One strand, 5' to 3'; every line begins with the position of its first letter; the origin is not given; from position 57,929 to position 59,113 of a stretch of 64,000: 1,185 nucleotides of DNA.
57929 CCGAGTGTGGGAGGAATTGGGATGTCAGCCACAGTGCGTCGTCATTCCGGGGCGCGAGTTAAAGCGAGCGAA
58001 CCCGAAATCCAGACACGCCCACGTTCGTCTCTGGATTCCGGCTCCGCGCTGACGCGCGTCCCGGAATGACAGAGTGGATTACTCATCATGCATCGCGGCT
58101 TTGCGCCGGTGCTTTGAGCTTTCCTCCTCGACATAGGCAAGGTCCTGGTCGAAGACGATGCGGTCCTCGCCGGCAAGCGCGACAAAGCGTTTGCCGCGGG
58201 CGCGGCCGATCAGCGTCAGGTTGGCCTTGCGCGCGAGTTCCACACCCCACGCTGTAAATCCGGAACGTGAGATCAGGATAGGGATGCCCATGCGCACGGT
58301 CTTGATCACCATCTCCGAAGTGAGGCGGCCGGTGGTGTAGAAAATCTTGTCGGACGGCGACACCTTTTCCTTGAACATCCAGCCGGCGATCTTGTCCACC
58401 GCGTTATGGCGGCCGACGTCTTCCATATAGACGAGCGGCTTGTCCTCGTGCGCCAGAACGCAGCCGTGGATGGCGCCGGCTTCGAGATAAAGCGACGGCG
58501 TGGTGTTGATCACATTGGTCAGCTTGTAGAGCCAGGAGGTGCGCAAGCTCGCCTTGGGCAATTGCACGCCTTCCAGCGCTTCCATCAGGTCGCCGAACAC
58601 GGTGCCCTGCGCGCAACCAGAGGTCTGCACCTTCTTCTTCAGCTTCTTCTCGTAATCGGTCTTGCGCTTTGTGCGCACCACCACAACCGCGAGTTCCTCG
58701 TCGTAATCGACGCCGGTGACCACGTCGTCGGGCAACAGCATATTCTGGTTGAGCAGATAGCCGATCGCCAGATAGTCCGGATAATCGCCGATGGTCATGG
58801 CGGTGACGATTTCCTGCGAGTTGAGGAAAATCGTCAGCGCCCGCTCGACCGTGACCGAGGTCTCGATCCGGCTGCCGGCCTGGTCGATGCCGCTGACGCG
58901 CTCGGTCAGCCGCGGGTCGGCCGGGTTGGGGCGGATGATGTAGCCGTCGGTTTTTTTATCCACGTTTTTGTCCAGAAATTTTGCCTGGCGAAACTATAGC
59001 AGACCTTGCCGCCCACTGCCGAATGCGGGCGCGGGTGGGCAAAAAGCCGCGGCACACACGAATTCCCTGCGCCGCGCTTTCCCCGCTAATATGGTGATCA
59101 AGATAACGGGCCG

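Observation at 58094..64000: Direct duplication with a 4222-bp period carrying fdhD and a MetE-like gene, with a purifying-selection SNP spectrum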

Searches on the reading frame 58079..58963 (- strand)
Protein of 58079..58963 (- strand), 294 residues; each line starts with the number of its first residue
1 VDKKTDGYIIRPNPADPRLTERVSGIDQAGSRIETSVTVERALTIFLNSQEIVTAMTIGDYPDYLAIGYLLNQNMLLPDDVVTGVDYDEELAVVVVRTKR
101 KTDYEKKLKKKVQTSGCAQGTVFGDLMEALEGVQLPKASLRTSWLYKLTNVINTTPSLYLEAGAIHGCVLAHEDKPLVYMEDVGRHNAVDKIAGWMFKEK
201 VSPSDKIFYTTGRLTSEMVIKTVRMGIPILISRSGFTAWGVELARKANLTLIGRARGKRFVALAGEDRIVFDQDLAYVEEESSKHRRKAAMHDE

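Call 6: search_protein_families(library=pfam, proteins=[window:58079-58963:-])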
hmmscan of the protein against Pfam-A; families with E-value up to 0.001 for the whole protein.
window:58079-58963:- (294 aa): 1 family
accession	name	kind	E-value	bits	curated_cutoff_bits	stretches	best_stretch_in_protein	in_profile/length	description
PF02634.21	FdhD-NarQ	-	2.2e-71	240.8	27.2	1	39-269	2-236/237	FdhD/NarQ family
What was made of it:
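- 58079..58963 (-): fdhD copy 1, full length (294 aa), ending ............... Pfam FdhD-NarQ, E = 2e-71 (call 6).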

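Call 8: find_encoding_contigs(protein=window:58082-58963:-, flank=10000, max_places=10)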
Protein window:58082-58963:- (294 aa): no gene with exactly this product is on record in the collection.

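Call 10: find_related_loci(query=window:58082-58963:-, collection=genome_contigs, flank=10000)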
Query window:58082-58963:- (294 aa) in genome_contigs; peptide patterns used: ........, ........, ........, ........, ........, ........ (x = any residue, [..] = any of these).
599 stretches matched a pattern (row limit reached: there are more); 530 encode a relative of the query (tblastn E <= 1e-3); the best 80 are kept; 80 distinct loci.
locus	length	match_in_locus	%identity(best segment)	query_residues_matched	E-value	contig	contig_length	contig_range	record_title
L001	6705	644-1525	94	1-294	0e+0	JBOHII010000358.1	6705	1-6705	MAG: Pseudolabrys sp. isolate TC-S_metawrap_bin.226 k127_3184374, whole genome shotgun sequence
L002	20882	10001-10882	92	1-294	0e+0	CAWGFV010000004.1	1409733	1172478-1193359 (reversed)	MAG: uncultured Alphaproteobacteria bacterium isolate MFD05512.bin.1.169 genome assembly, contig: contig_27825, whole ge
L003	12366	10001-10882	92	1-294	0e+0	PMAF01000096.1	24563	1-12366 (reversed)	MAG: Hyphomicrobiales bacterium isolate palsa_922 73.20120700_P2D.6_contig_1659, whole genome shotgun sequence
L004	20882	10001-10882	92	1-294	0e+0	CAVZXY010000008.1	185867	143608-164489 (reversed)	MAG: uncultured Alphaproteobacteria bacterium isolate MFD01872.bin.2.82 genome assembly, contig: contig_42478, whole gen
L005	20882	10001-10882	91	1-294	0e+0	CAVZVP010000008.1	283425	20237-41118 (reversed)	MAG: uncultured Alphaproteobacteria bacterium isolate MFD02159.bin.1.126 genome assembly, contig: contig_21706, whole ge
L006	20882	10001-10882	91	1-294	0e+0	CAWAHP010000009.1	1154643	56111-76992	MAG: uncultured Alphaproteobacteria bacterium isolate MFD02134.bin.2.160 genome assembly, contig: contig_8194, whole gen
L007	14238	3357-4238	91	1-294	0e+0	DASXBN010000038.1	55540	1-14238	MAG TPA_asm: Pseudolabrys sp. isolate SMAG_U5035 k141_1204340, whole genome shotgun sequence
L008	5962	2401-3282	90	1-294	0e+0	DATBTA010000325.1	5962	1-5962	MAG TPA_asm: Pseudolabrys sp. isolate SMAG_U4171 k141_745338, whole genome shotgun sequence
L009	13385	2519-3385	92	5-293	0e+0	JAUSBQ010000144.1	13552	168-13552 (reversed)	MAG: Pseudolabrys sp. isolate E6_metabat.bin.88 E6_k141_92493, whole genome shotgun sequence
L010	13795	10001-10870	91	5-294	0e+0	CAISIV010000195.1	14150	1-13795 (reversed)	MAG: uncultured Rhizobiales bacterium isolate Umea1_bin-0296 genome assembly, contig: bin-0296:195/320, whole genome sho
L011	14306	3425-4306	89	1-294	1e-180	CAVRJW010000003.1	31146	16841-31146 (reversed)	MAG: uncultured Alphaproteobacteria bacterium isolate MFD05521.bin.1.214 genome assembly, contig: contig_160234, whole g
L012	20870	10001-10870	90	5-294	2e-180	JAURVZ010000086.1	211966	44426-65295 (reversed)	MAG: Pseudolabrys sp. isolate E1_maxbin.042 E1_k141_121905, whole genome shotgun sequence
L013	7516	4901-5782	90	1-294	2e-180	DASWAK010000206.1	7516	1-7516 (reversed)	MAG TPA_asm: Pseudolabrys sp. isolate SMAG_U2654 k141_227931, whole genome shotgun sequence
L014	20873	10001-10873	89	4-294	6e-180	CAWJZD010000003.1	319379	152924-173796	MAG: uncultured Alphaproteobacteria bacterium isolate MFD06742.bin.3.764 genome assembly, contig: contig_11598, whole ge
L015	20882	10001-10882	89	1-294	4e-180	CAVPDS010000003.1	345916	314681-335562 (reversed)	MAG: uncultured Alphaproteobacteria bacterium isolate MFD00031.bin.1.1 genome assembly, contig: contig_2174, whole genom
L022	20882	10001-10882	90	1-294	1e-176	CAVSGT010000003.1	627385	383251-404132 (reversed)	MAG: uncultured Alphaproteobacteria bacterium isolate MFD05684.bin.2.190 genome assembly, contig: contig_16661, whole ge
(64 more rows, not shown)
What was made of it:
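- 58079..58963 (-): Relatives match residues 1-294 (call 10).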

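Call 18: search_protein_families(library=ncbifam, proteins=[window:58079-58963:-], max_evalue=0.00001)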
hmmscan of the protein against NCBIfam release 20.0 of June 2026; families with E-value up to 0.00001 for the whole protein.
window:58079-58963:- (294 aa): 2 families
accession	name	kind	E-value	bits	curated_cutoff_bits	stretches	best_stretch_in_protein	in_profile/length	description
NF001943.0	PRK00724.1-2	equivalog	8.1e-44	149.7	269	1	29-269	18-272/274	formate dehydrogenase accessory sulfurtransferase FdhD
TIGR00129.1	fdhD_narQ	equivalog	4.3e-38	131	140.9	1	35-267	3-233/237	formate dehydrogenase accessory sulfurtransferase FdhD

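Call 21: search_protein_families(library=pfam, proteins=[L022:1880-2572:+, L022:2245-3300:+, L022:4237-5103:+, L022:6377-7390:+, L022:7516-8304:+, L022:623-1318:-, L006:5079-6131:+, L006:7049-7915:+, L006:4597-5406:+, L006:3524-4201:+])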
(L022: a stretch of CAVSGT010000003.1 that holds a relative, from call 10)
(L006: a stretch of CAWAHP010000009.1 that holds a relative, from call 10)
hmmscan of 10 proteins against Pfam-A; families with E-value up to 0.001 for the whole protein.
L022:1880-2572:+ (230 aa): 0 families

L022:2245-3300:+ (351 aa): 5 families
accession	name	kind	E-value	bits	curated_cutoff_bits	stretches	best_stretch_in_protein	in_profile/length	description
PF00005.33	ABC_tran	-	5.8e-28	98.6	25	1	136-273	1-136/137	ABC transporter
PF13304.12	AAA_21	-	1.8e-17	64.8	27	2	240-305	232-300/304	AAA domain, putative AbiEii toxin, Type IV TA system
PF13191.12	AAA_16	-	3.2e-07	31.4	32.6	1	147-298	25-166/167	AAA ATPase domain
PF02463.25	SMC_N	-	3.2e-06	27.2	40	0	245-304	136-198/220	RecF/RecN/SMC N terminal domain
PF13555.12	AAA_29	-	0.00033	20.8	27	1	142-174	18-50/61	P-loop containing region of AAA domain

L022:4237-5103:+ (288 aa): 3 families
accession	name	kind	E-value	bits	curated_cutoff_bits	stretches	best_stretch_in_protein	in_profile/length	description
PF13531.11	SBP_bac_11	-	5.1e-50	170.8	25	1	48-284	1-226/227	Bacterial extracellular solute-binding protein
PF01547.30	SBP_bac_1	-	1.6e-08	35.4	26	1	54-277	2-307/307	Bacterial extracellular solute-binding protein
PF13416.11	SBP_bac_8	-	3.5e-05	24.2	27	0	211-286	182-260/279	Bacterial extracellular solute-binding protein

L022:6377-7390:+ (337 aa): 2 families
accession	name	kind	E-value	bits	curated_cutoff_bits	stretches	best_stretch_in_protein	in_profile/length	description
PF01032.23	FecCD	-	4.8e-80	269.3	26.5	1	16-330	2-310/311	FecCD transport family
PF00950.22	ABC-3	-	2.5e-05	24.4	20.1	1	68-293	10-222/258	ABC 3 transport family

L022:7516-8304:+ (262 aa): 3 families
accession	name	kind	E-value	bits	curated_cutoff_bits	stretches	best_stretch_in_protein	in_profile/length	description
PF00005.33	ABC_tran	-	8.5e-30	104.6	25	1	27-174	3-137/137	ABC transporter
PF13304.12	AAA_21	-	1.6e-12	48.6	27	1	141-206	233-301/304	AAA domain, putative AbiEii toxin, Type IV TA system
PF02463.25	SMC_N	-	5.8e-07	29.6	40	1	138-210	135-204/220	RecF/RecN/SMC N terminal domain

L022:623-1318:- (231 aa): 2 families
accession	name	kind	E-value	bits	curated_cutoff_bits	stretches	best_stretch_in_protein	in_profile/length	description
PF13610.12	DDE_Tnp_IS240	-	1.4e-41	142.3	27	1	76-205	2-138/139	DDE domain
PF00665.32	rve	-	2.4e-07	31.4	32.6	1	76-145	6-80/102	Integrase core domain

L006:5079-6131:+ (350 aa): 7 families
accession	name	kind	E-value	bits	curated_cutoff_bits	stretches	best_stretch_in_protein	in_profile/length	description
PF00005.33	ABC_tran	-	4.3e-31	108.8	25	1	135-273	1-137/137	ABC transporter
PF13304.12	AAA_21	-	8.7e-19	69.1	27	2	228-304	221-300/304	AAA domain, putative AbiEii toxin, Type IV TA system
PF02463.25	SMC_N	-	3.5e-06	27.1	40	0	148-165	27-44/220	RecF/RecN/SMC N terminal domain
PF13191.12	AAA_16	-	8.8e-06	26.8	32.6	1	146-292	25-161/167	AAA ATPase domain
PF13175.12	AAA_15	-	0.0004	20.5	32.1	0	147-164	25-42/374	AAA ATPase domain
PF13555.12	AAA_29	-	0.00044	20.4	27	1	144-169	22-46/61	P-loop containing region of AAA domain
PF13476.12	AAA_23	-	0.0007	20.7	27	1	141-164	16-38/201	AAA domain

L006:7049-7915:+ (288 aa): 2 families
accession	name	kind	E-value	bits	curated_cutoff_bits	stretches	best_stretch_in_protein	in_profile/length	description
PF13531.11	SBP_bac_11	-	8.6e-51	173.3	25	1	49-284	2-226/227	Bacterial extracellular solute-binding protein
PF01547.30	SBP_bac_1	-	2.1e-13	51.4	26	2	53-102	1-57/307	Bacterial extracellular solute-binding protein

L006:4597-5406:+ (269 aa): 0 families

L006:3524-4201:+ (225 aa): 0 families
